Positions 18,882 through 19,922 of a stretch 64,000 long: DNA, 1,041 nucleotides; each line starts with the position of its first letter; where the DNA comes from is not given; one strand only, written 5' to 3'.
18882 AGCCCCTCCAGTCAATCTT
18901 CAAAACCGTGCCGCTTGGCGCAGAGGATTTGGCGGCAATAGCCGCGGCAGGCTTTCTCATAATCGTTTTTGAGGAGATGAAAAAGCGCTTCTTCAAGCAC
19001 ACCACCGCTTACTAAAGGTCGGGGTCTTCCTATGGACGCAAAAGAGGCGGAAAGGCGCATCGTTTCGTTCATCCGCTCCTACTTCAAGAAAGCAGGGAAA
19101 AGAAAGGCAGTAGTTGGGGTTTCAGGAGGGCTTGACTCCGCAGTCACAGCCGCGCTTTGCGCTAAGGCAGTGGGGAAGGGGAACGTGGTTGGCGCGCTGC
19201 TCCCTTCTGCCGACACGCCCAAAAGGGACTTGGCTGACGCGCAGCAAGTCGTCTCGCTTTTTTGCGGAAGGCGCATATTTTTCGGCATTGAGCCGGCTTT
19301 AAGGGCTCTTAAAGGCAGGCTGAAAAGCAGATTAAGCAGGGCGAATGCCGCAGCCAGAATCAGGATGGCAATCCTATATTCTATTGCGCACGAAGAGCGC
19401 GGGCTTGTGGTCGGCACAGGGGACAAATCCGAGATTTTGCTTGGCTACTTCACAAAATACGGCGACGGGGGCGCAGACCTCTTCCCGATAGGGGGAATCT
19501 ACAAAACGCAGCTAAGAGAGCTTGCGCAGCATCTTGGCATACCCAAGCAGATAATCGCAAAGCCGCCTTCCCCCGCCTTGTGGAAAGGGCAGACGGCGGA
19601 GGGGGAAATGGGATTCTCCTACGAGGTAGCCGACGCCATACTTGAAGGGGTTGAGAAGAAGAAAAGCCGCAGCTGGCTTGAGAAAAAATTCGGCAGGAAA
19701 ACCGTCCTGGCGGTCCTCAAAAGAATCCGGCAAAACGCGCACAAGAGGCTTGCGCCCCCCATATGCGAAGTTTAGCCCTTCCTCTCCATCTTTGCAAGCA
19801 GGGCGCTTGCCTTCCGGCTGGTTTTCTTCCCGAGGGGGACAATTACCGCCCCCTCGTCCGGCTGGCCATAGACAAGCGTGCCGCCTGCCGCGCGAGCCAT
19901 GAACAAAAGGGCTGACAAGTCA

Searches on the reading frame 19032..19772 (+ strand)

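Call 50: search_protein_families(library=pfam, proteins=[window:19032-19772:+], max_evalue=0.001)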
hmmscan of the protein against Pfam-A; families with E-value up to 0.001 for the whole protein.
window:19032-19772:+ (247 aa): 2 families
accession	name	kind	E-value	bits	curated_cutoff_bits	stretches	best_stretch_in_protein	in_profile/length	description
PF02540.23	NAD_synthase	-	7.7e-72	241.8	21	1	8-242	3-242/242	NAD synthase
PF03054.22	tRNA_Me_trans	-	3.1e-05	24.2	20.6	0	25-61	2-36/202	tRNA methyl transferase HUP domain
